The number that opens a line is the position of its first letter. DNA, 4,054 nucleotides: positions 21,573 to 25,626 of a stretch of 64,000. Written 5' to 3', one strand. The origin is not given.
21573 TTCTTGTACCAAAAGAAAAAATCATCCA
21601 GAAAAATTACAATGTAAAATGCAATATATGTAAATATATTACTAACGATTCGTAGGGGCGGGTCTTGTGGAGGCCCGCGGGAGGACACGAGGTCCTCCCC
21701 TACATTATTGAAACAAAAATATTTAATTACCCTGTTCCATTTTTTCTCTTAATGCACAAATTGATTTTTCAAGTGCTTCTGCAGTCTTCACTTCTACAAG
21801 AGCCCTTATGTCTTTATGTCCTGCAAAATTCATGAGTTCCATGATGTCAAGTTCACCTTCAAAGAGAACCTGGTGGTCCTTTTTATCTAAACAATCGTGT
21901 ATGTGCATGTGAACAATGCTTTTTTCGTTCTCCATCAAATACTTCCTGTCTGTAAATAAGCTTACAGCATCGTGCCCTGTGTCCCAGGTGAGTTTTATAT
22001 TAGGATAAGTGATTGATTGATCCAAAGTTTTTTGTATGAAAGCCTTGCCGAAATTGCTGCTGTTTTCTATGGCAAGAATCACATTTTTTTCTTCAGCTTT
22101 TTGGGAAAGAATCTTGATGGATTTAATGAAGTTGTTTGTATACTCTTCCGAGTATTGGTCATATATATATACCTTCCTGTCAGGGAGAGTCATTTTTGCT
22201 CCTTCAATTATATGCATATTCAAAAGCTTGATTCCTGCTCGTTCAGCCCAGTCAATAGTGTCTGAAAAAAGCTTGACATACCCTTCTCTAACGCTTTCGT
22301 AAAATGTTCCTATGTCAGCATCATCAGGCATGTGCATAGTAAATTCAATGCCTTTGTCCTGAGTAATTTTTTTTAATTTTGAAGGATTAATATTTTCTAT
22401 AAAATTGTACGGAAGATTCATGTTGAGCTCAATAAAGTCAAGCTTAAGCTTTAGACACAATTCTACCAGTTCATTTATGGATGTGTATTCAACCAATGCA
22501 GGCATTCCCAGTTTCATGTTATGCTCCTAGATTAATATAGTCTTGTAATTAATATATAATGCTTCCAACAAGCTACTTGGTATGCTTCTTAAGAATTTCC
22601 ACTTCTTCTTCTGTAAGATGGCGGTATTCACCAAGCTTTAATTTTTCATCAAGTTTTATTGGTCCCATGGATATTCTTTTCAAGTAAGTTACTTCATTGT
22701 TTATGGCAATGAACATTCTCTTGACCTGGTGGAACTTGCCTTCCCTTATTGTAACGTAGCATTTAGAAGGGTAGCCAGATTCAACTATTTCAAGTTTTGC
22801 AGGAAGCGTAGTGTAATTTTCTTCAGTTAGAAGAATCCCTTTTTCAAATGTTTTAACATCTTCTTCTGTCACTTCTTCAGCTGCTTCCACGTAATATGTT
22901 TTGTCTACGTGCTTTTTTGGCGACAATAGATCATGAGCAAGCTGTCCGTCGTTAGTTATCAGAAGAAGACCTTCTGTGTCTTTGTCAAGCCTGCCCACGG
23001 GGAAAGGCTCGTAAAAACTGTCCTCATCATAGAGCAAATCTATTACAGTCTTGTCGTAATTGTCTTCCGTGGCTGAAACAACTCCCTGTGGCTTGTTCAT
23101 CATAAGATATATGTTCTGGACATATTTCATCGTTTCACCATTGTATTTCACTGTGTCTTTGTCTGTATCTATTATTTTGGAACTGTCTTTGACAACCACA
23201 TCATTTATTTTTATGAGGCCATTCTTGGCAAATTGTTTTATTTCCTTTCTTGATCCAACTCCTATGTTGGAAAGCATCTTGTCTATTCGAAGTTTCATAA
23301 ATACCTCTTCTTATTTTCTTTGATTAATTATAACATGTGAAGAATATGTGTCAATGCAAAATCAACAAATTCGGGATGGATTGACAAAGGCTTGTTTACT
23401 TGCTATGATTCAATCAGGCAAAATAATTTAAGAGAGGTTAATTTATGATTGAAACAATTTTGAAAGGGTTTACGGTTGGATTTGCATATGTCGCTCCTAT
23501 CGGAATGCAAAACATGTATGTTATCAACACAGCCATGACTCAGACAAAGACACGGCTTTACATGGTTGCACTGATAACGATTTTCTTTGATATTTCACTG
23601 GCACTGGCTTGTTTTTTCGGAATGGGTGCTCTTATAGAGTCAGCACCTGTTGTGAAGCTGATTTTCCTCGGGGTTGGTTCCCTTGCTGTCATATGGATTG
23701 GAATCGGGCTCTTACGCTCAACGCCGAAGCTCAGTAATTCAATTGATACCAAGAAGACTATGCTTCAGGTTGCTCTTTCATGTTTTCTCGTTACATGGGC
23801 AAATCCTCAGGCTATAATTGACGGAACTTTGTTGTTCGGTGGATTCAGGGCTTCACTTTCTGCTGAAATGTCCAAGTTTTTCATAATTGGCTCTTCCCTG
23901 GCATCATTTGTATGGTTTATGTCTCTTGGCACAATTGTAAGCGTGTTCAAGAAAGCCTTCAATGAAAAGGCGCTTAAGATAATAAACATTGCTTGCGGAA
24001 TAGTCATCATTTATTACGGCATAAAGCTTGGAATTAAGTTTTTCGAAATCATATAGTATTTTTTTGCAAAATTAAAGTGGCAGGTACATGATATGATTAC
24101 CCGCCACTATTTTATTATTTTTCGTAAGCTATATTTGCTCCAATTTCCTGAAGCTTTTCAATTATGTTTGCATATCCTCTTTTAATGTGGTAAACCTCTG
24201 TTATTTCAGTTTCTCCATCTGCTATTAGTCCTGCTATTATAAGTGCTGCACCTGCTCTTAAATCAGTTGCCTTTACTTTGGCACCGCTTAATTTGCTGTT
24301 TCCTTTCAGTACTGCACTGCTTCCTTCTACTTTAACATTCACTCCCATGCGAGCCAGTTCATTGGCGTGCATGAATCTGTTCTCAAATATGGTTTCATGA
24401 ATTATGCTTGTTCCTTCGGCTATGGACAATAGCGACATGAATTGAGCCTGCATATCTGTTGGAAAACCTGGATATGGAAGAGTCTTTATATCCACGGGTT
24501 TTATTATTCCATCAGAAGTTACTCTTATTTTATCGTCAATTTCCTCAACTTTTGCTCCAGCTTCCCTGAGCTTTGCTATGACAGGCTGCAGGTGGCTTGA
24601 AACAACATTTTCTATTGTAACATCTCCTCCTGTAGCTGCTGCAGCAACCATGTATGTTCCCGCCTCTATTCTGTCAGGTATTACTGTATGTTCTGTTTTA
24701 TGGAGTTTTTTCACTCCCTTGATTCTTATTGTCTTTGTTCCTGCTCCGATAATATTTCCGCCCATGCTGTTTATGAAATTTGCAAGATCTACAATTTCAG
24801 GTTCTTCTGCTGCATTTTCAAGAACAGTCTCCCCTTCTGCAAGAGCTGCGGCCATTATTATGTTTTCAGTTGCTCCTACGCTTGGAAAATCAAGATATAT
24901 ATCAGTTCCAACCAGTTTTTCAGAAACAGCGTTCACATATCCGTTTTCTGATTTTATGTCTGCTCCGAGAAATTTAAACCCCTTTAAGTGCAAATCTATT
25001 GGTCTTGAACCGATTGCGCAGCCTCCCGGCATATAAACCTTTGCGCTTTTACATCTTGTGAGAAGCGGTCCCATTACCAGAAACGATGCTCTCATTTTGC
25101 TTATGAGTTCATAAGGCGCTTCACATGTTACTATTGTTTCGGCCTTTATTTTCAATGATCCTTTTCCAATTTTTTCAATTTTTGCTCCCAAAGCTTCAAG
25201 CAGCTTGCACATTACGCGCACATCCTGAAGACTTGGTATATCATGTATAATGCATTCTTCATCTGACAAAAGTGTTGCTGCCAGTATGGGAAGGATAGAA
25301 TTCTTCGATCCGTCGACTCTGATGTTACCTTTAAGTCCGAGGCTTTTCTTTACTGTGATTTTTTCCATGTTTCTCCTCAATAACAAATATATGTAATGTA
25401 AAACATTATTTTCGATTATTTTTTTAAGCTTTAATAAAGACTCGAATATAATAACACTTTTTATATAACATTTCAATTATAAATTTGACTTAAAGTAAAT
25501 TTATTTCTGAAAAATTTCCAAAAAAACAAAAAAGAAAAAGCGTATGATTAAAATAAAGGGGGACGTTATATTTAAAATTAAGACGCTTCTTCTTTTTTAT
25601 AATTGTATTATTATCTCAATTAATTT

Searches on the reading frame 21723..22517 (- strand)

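Call 16: search_protein_families(library=pfam, proteins=[window:21723-22517:-], max_evalue=0.00001)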
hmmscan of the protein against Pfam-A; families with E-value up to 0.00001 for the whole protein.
window:21723-22517:- (264 aa): 1 family
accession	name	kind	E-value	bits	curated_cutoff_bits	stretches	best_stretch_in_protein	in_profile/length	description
PF01261.30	AP_endonuc_2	-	9.3e-20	71.8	31.1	1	19-244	2-230/249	Xylose isomerase-like TIM barrel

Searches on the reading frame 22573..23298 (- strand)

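Call 16: search_protein_families(library=pfam, proteins=[window:22573-23298:-], max_evalue=0.00001)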
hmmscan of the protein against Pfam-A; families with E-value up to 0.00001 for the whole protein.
window:22573-23298:- (241 aa): 2 families
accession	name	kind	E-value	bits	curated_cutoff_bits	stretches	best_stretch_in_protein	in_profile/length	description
PF00849.27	PseudoU_synth_2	-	2.3e-23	83.5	26.8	1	64-196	2-150/152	RNA pseudouridylate synthase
PF01479.30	S4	-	1.2e-08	35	22.8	1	4-45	2-44/48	S4 domain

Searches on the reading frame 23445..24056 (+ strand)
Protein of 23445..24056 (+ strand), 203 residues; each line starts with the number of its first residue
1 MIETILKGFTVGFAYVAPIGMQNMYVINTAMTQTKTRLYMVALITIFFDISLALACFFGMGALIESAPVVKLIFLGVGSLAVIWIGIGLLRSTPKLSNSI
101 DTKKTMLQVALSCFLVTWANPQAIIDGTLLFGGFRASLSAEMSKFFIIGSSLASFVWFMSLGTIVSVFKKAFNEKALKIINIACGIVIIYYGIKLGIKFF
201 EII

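Call 16: search_protein_families(library=pfam, proteins=[window:23445-24056:+], max_evalue=0.00001)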
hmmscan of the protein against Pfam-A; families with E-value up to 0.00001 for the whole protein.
window:23445-24056:+ (203 aa): 1 family
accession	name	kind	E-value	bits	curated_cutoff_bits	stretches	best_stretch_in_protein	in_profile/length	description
PF01810.24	LysE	-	5.6e-22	78.6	25.6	1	15-197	3-191/193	LysE type translocator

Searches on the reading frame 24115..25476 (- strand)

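Call 16: search_protein_families(library=pfam, proteins=[window:24115-25476:-], max_evalue=0.00001)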
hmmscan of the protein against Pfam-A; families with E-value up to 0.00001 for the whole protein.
window:24115-25476:- (453 aa): 1 family
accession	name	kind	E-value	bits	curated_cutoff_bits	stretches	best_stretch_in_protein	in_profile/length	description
PF00275.25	EPSP_synthase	-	3.7e-117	392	22.8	1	45-442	4-417/417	EPSP synthase (3-phosphoshikimate 1-carboxyvinyltransferase)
